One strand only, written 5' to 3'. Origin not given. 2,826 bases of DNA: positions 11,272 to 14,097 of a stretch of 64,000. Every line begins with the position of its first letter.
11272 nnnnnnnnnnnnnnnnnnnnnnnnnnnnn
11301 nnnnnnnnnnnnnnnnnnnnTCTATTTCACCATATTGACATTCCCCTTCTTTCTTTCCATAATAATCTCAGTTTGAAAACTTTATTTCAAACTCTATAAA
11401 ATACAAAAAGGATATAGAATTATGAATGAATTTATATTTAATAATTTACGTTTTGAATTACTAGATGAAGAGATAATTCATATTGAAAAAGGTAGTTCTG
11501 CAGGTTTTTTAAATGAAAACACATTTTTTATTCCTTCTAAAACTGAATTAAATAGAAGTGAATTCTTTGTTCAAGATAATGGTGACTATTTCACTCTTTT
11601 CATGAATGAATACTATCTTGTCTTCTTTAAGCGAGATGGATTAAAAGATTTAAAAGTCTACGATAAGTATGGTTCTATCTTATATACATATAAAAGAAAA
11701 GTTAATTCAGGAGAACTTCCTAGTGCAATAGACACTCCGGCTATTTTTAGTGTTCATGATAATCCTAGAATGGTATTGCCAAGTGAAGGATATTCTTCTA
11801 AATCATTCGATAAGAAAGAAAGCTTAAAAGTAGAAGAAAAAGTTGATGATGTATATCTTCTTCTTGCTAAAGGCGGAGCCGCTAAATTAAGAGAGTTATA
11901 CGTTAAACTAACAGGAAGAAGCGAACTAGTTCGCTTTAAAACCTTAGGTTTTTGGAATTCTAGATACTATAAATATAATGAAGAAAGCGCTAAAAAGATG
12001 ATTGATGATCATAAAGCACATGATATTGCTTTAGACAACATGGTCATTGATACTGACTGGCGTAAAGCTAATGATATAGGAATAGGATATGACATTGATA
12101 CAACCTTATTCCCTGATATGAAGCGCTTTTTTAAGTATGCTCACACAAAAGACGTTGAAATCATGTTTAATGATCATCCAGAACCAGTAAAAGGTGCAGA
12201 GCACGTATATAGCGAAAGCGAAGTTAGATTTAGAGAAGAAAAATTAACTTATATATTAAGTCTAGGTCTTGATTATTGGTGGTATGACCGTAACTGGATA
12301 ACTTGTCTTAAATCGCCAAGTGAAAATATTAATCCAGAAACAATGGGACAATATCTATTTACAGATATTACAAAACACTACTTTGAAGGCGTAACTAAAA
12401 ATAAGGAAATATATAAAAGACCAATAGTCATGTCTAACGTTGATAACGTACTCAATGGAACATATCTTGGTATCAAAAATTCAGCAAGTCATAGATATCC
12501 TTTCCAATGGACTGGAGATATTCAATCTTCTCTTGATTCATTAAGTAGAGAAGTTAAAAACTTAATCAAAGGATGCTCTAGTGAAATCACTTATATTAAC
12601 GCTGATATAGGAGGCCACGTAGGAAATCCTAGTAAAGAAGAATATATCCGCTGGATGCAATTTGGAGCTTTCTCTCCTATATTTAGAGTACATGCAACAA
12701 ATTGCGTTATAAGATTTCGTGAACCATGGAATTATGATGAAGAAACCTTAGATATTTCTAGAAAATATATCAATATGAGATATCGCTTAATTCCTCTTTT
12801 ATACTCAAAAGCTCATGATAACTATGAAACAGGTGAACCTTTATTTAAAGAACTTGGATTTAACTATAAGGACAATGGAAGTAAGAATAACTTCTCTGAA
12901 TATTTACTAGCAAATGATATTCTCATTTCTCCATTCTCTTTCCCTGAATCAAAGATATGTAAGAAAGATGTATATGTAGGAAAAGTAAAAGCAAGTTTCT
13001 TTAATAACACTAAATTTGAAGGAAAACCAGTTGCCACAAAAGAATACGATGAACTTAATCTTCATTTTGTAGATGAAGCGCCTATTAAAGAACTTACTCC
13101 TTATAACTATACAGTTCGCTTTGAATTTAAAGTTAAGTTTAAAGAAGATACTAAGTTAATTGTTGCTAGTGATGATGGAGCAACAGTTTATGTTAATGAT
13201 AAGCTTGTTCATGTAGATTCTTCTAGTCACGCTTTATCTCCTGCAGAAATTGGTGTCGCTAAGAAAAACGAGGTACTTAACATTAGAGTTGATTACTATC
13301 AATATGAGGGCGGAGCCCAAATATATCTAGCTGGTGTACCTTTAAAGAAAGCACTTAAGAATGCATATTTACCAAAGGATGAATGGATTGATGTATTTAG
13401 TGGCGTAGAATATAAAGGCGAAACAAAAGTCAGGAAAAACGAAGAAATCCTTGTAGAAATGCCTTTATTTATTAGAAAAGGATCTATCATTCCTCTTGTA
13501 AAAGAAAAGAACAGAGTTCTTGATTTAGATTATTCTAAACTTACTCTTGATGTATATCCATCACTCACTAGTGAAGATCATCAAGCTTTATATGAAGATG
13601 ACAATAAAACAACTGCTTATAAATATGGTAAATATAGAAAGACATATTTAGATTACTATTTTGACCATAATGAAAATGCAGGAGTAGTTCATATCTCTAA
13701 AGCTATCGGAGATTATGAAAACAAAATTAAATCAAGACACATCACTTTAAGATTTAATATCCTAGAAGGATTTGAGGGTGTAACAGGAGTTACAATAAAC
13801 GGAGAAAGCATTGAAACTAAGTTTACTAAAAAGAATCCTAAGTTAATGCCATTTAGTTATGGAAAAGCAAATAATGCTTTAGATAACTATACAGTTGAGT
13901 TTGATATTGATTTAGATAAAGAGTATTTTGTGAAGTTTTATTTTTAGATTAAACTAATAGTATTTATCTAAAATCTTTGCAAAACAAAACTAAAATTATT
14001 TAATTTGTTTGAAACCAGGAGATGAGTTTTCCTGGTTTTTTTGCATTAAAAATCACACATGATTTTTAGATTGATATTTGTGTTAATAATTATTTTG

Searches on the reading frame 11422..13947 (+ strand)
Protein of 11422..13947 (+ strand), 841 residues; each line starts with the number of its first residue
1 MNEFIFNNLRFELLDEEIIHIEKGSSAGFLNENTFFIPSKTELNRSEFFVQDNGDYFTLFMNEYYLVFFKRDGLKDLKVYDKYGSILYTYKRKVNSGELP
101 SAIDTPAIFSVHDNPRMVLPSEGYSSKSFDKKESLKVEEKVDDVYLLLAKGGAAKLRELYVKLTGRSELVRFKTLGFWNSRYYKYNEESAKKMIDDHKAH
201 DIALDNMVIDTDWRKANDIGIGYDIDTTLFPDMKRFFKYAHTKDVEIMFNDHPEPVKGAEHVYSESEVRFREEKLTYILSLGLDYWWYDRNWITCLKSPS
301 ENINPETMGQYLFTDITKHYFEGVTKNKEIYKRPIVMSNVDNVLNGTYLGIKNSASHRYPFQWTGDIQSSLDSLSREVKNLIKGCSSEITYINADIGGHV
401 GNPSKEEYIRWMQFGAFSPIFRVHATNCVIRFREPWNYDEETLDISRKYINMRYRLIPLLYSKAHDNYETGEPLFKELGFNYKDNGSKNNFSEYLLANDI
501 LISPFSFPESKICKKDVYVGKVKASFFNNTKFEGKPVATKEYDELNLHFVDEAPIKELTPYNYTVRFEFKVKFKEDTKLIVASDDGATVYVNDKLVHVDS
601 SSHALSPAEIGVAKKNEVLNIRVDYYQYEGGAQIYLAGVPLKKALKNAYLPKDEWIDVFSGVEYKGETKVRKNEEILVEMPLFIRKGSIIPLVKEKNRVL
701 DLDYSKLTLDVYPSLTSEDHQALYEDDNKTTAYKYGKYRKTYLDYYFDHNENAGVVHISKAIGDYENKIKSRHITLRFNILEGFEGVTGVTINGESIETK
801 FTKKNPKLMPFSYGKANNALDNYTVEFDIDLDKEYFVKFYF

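Call 75: search_protein_families(library=pfam, proteins=[window:11422-13947:+], max_evalue=0.00001)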
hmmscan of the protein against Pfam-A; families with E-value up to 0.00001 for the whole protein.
window:11422-13947:+ (841 aa): 4 families
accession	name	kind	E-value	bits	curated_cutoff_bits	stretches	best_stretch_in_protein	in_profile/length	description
PF01055.32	Glyco_hydro_31_2nd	-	1.3e-46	159.9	23.5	2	275-462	141-327/328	Glycosyl hydrolases family 31 TIM-barrel domain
PF21365.3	Glyco_hydro_31_3rd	-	3.4e-12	47.1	24.4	1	626-690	23-87/87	Glycosyl hydrolase family 31 C-terminal domain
PF17137.9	DUF5110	-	5.9e-11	42.7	27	1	706-779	1-69/71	Domain of unknown function (DUF5110)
PF07691.17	PA14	-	1.2e-10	41.8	24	1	523-634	6-127/147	PA14 domain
